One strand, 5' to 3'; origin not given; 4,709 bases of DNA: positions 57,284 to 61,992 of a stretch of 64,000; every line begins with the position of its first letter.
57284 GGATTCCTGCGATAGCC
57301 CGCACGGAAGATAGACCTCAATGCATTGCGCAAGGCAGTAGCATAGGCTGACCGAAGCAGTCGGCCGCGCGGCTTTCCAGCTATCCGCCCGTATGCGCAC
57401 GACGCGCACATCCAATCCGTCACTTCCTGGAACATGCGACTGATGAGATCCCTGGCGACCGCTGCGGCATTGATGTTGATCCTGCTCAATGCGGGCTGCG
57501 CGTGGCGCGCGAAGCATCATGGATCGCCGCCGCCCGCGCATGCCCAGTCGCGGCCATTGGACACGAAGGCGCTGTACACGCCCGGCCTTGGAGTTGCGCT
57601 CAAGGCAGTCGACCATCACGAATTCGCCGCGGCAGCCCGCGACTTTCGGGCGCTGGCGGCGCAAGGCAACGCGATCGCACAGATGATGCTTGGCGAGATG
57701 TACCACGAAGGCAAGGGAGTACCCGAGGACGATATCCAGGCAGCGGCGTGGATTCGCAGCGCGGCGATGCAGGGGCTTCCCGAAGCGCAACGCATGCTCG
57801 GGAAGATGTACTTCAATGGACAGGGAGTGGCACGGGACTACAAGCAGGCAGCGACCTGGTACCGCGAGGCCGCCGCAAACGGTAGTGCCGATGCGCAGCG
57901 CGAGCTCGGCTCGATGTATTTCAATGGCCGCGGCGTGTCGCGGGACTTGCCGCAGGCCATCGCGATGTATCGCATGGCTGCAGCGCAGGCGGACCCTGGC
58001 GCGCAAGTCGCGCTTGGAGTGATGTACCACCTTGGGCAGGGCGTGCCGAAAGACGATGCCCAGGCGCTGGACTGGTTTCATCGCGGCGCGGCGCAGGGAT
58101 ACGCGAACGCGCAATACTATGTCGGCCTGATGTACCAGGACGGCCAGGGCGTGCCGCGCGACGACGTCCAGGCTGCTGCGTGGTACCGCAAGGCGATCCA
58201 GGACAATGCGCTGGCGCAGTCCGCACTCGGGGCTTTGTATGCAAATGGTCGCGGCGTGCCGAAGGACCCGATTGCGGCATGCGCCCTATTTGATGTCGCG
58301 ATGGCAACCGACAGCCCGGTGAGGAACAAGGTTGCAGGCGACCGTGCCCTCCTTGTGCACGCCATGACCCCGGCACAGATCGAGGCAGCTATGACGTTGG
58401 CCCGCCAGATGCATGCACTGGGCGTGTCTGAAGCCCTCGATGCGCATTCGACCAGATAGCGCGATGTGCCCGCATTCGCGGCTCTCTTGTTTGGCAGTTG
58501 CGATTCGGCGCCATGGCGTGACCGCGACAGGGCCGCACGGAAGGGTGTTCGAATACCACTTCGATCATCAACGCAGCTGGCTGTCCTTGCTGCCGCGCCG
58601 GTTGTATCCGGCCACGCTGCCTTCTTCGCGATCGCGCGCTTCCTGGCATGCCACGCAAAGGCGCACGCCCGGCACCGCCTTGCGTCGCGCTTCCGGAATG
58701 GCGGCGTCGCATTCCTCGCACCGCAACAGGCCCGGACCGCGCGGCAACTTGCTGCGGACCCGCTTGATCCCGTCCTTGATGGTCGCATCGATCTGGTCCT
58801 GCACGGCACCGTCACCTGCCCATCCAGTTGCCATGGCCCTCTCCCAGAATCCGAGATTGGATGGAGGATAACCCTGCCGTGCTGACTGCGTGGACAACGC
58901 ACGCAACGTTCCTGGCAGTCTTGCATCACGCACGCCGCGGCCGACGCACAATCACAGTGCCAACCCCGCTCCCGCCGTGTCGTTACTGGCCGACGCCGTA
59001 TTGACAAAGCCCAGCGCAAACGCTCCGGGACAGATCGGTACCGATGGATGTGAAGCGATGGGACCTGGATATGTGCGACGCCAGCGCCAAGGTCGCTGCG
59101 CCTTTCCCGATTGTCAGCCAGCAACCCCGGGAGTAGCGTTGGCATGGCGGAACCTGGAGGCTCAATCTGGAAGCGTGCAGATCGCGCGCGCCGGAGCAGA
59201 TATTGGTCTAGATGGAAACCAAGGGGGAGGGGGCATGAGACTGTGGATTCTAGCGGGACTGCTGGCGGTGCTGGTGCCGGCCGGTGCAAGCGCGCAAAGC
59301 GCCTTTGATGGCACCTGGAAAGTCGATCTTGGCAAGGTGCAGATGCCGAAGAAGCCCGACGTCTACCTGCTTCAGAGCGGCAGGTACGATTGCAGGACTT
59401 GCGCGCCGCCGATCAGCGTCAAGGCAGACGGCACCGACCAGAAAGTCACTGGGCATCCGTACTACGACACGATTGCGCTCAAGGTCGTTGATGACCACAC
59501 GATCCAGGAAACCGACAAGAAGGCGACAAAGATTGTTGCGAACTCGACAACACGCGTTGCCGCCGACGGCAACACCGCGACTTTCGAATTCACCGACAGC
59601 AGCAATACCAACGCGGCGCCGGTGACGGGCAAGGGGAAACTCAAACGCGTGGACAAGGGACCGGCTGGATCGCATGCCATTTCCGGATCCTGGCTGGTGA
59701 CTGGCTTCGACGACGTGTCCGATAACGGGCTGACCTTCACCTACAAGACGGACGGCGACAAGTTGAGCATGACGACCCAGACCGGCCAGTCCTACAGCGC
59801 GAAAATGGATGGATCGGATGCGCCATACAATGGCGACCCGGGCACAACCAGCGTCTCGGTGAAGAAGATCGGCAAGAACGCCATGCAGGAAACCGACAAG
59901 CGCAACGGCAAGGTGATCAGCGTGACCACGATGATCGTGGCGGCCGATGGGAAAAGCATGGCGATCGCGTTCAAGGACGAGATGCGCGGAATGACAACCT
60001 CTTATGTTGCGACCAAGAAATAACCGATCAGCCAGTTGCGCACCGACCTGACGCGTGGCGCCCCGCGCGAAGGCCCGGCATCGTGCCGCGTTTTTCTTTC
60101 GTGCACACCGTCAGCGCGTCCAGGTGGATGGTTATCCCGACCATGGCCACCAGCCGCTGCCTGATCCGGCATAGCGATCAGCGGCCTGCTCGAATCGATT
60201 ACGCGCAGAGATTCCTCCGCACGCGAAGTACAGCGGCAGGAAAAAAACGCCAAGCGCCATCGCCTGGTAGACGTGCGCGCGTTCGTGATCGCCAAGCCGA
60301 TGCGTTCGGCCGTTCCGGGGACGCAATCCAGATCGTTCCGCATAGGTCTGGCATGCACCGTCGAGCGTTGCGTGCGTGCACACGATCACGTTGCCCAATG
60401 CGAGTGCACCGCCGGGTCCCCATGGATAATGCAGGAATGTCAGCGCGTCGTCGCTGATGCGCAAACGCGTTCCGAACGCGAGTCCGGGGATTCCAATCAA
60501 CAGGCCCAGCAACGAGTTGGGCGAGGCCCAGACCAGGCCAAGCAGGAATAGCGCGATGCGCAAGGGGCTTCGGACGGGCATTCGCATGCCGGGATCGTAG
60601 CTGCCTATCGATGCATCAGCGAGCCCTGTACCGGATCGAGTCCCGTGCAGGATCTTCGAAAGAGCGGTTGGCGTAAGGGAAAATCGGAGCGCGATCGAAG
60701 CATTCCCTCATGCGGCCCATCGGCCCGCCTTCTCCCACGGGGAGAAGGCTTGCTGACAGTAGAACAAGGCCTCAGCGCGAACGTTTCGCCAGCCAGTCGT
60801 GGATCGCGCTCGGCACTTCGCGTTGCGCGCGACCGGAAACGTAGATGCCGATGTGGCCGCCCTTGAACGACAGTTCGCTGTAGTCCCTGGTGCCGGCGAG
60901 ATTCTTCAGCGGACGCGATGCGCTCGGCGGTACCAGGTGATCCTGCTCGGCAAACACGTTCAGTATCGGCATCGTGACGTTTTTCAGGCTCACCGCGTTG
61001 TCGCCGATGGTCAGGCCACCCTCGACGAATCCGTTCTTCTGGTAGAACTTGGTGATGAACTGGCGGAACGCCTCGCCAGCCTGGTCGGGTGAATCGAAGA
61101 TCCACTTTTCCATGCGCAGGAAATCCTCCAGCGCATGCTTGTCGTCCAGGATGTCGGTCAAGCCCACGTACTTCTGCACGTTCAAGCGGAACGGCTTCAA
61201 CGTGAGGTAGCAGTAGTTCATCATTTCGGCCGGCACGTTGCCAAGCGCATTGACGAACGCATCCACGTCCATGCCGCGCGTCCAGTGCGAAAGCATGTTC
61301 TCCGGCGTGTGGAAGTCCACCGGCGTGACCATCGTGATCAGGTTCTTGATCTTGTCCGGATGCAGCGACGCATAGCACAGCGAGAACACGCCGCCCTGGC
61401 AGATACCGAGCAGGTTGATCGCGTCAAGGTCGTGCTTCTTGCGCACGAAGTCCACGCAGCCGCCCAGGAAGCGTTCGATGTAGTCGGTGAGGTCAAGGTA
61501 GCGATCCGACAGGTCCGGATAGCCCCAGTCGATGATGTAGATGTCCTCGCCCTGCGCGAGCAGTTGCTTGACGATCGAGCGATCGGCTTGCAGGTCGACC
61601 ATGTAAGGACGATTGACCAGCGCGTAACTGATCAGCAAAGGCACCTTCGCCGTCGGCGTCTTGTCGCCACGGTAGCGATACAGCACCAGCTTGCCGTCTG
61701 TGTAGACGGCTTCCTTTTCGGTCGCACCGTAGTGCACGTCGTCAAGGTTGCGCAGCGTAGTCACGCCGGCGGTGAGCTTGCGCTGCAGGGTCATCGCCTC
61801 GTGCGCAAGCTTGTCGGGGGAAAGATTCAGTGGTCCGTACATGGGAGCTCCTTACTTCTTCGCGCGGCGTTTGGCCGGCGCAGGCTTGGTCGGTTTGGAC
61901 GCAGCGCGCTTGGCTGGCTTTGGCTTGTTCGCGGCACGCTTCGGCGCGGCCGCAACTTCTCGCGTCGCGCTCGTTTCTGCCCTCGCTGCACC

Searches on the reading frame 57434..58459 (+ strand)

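Call 87: search_protein_families(library=pfam, proteins=[window:57434-58459:+], max_evalue=0.00001)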
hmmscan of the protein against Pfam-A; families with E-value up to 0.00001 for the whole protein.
window:57434-58459:+ (341 aa): 1 family
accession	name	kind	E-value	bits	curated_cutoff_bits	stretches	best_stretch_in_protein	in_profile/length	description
PF08238.18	Sel1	-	5.5e-56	185.4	30.7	5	116-151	1-36/36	Sel1 repeat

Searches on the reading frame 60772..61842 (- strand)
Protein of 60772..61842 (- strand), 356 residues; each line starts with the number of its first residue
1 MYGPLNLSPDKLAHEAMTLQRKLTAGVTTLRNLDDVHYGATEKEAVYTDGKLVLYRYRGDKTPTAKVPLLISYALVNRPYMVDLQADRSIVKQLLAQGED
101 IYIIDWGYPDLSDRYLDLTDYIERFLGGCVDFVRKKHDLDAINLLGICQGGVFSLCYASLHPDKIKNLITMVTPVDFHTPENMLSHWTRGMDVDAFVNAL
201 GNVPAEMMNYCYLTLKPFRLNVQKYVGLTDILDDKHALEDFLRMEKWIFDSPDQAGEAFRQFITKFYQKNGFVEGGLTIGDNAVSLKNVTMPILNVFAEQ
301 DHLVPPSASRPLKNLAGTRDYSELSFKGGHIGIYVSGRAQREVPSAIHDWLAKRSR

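Call 87: search_protein_families(library=pfam, proteins=[window:60772-61842:-], max_evalue=0.00001)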
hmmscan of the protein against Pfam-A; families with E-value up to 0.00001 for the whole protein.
window:60772-61842:- (356 aa): 1 family
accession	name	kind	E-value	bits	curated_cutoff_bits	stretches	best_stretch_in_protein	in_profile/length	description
PF00561.26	Abhydrolase_1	-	3.7e-25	89.4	25.8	1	88-334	17-242/245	alpha/beta hydrolase fold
